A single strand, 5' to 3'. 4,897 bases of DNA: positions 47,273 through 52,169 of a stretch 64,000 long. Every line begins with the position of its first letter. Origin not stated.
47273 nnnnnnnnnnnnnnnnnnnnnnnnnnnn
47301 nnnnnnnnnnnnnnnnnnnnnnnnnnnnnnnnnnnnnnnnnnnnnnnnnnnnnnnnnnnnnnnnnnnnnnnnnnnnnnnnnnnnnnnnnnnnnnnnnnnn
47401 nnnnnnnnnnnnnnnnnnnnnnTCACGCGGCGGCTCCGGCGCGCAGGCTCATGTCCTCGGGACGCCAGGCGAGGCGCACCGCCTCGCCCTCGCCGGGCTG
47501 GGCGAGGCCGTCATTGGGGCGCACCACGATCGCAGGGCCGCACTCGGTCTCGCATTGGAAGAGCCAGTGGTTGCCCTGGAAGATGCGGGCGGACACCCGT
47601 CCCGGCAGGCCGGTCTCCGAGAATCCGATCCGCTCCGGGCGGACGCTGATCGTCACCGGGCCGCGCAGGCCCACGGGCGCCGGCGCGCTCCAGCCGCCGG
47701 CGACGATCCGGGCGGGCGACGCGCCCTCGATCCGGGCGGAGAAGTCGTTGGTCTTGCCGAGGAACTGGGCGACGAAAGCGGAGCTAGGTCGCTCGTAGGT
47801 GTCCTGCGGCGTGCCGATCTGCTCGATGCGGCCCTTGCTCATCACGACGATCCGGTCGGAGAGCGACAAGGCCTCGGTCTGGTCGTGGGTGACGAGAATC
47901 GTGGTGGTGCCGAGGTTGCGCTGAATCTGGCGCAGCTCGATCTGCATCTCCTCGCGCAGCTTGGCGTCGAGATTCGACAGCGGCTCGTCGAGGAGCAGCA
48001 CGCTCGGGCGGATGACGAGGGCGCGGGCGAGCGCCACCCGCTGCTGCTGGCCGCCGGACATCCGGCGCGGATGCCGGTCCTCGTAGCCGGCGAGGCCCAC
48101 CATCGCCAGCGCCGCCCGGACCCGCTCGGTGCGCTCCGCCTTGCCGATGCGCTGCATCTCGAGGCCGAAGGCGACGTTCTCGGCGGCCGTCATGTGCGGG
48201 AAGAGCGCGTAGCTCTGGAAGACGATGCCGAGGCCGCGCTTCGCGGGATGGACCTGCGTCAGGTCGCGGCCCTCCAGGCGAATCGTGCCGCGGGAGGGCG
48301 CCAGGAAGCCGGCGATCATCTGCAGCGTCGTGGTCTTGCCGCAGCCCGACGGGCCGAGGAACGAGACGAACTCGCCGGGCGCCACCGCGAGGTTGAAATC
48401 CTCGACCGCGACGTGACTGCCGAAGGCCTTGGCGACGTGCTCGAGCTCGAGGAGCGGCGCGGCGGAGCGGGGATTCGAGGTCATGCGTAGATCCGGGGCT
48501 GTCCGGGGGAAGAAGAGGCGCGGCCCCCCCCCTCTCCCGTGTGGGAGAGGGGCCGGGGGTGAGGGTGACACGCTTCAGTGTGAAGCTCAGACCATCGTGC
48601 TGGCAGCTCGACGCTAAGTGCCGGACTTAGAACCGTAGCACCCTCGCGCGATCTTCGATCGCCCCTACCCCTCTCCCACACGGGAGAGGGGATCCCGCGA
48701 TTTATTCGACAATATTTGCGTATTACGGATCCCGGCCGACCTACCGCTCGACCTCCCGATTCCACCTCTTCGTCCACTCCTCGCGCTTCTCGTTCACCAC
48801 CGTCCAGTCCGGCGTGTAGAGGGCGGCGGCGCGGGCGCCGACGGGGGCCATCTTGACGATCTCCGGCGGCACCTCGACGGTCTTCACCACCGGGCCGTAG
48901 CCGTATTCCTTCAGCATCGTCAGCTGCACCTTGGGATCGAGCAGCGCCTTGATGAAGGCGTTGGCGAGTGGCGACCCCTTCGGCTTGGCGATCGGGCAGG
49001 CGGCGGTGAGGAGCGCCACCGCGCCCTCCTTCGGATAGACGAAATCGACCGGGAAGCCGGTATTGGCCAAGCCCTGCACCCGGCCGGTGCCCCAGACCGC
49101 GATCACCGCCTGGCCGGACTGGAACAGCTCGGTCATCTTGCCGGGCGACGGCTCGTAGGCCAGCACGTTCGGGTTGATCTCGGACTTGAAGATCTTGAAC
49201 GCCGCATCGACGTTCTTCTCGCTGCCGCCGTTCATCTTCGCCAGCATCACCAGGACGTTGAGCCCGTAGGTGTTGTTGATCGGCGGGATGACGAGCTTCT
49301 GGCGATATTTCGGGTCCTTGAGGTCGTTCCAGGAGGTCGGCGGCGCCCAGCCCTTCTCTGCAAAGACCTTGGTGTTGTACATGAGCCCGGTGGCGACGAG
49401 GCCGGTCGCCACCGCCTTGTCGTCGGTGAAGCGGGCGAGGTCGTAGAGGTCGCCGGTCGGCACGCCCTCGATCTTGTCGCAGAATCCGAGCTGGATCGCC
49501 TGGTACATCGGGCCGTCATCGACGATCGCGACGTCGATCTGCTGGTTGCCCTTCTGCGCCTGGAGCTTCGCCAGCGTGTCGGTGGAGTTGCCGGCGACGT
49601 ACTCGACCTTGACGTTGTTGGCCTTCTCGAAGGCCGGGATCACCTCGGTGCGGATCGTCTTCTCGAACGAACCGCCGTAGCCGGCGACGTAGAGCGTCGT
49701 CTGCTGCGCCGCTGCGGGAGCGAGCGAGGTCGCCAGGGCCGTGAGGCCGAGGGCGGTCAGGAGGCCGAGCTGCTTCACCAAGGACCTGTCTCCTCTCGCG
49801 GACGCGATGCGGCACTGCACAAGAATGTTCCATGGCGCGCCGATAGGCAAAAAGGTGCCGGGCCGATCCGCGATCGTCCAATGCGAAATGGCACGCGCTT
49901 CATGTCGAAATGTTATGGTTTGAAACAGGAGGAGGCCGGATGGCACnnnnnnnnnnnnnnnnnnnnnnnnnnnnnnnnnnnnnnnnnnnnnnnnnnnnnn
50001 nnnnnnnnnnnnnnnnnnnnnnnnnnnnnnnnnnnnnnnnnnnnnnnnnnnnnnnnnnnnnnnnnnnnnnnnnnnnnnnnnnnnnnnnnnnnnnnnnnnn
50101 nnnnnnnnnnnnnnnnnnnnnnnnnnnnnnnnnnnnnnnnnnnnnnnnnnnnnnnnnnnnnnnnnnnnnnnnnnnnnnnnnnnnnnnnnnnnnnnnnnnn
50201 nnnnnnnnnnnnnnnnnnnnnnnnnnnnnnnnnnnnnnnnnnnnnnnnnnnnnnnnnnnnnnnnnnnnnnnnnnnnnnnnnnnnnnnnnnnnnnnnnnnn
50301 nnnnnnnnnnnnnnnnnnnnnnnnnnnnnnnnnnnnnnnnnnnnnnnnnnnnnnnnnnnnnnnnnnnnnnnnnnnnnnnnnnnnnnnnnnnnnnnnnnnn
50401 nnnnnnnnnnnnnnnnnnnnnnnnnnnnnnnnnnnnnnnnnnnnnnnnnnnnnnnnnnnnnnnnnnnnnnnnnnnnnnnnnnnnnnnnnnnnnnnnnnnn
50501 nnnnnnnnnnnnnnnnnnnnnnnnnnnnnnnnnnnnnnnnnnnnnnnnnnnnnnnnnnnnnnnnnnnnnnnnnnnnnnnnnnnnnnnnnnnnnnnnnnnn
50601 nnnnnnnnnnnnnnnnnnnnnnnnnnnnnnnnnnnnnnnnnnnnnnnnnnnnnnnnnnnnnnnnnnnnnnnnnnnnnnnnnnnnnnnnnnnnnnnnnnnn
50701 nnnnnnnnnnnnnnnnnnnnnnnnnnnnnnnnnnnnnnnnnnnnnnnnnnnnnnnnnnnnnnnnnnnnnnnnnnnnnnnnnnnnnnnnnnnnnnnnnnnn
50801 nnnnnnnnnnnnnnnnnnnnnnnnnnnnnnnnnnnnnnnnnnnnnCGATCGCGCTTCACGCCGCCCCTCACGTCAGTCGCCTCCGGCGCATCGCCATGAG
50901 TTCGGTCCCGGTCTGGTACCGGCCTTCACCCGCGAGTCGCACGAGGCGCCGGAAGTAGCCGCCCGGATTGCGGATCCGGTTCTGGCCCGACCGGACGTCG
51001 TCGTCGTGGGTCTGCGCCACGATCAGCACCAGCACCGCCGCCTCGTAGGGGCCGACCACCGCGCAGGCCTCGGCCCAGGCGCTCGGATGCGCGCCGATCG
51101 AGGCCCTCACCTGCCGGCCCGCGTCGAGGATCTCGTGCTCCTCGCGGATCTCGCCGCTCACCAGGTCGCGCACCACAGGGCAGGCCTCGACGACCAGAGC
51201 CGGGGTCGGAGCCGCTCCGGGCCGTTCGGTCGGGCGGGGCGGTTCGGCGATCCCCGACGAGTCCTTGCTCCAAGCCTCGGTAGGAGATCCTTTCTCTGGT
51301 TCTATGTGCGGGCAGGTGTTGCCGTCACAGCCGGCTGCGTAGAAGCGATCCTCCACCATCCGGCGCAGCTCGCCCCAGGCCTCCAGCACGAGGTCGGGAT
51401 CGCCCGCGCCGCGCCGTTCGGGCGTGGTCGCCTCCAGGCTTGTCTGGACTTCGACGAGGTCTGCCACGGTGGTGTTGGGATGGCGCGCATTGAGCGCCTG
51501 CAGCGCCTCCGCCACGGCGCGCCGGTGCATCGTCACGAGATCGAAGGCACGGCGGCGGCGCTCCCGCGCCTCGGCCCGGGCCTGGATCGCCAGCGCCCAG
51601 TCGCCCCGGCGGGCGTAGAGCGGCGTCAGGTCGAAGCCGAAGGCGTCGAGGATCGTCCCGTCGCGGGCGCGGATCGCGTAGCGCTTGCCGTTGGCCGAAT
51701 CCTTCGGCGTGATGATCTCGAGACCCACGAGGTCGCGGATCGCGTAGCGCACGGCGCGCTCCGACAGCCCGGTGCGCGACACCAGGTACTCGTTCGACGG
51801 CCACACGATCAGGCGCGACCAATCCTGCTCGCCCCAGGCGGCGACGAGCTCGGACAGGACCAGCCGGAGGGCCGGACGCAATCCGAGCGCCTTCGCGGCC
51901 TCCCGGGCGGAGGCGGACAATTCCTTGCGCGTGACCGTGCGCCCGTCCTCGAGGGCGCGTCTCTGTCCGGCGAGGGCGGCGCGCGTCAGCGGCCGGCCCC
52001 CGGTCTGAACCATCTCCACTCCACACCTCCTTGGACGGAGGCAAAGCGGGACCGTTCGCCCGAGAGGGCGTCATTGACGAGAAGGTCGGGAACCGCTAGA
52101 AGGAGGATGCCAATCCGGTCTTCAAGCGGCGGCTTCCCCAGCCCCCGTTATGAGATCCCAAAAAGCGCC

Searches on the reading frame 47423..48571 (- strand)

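Call 68: search_protein_families(library=pfam, proteins=[window:47423-48571:-], max_evalue=0.0001)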
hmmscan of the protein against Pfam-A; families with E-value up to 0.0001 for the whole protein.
window:47423-48571:- (382 aa): 3 families
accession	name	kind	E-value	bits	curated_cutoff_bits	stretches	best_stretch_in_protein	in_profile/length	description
PF00005.33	ABC_tran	-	8.6e-37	127.2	25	1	57-198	2-136/137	ABC transporter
PF08402.16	TOBE_2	-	3.4e-15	56.4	21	1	308-375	1-74/76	TOBE domain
PF13304.12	AAA_21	-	1.4e-05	25.8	27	0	168-231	235-300/304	AAA domain, putative AbiEii toxin, Type IV TA system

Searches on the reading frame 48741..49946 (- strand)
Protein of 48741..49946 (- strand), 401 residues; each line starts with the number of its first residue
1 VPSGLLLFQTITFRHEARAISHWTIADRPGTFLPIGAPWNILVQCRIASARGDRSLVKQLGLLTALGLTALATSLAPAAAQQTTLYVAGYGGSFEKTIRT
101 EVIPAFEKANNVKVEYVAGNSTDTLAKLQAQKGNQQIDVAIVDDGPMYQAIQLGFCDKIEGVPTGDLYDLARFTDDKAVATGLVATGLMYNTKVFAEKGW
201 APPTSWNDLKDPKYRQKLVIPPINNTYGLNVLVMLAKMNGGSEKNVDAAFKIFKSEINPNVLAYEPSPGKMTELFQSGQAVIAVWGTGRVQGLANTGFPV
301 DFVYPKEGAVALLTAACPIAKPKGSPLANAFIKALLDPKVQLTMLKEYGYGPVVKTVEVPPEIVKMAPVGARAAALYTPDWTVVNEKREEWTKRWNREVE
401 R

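Call 6: search_protein_families(library=pfam, proteins=[window:48741-49946:-], max_evalue=0.0001)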
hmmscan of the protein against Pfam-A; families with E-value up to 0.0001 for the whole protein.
window:48741-49946:- (401 aa): 5 families
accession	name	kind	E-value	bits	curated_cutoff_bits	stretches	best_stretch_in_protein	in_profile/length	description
PF13416.11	SBP_bac_8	-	2.3e-31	110.1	27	1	103-363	3-271/279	Bacterial extracellular solute-binding protein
PF13343.11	SBP_bac_6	-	2.3e-19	70.3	24.6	1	139-362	6-227/245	Bacterial extracellular solute-binding protein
PF13531.11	SBP_bac_11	-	3.8e-17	63.3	25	1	90-350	5-226/227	Bacterial extracellular solute-binding protein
PF01547.30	SBP_bac_1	-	9.8e-16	59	26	1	93-341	3-306/307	Bacterial extracellular solute-binding protein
PF12849.12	PBP_like_2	-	4.3e-05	23.8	27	0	79-144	4-66/267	PBP superfamily domain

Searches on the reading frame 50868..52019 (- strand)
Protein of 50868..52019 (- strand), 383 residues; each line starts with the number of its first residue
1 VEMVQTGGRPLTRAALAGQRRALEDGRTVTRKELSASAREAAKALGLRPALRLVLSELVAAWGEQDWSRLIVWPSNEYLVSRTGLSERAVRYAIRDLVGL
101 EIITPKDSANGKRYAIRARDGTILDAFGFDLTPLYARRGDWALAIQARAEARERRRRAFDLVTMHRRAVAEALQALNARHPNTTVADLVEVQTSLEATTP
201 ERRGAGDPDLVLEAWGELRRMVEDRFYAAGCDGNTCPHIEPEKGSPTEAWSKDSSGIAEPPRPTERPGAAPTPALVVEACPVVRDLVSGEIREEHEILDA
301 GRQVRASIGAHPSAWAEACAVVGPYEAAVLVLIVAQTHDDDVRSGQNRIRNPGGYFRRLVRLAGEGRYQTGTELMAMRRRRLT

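Call 6: search_protein_families(library=pfam, proteins=[window:50868-52019:-], max_evalue=0.0001)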
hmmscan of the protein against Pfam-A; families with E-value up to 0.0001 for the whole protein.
window:50868-52019:- (383 aa): 3 families
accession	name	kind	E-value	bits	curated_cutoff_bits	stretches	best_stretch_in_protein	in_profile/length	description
PF03428.19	RP-C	-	2.5e-47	161.4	24.4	1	9-175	1-173/175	Replication protein C N-terminal domain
PF11800.13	RP-C_C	-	4.9e-21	75.4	32.6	1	274-379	3-101/102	Replication protein C C-terminal region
PF13730.12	HTH_36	-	3.8e-05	23.8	25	0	46-103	2-55/55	Helix-turn-helix domain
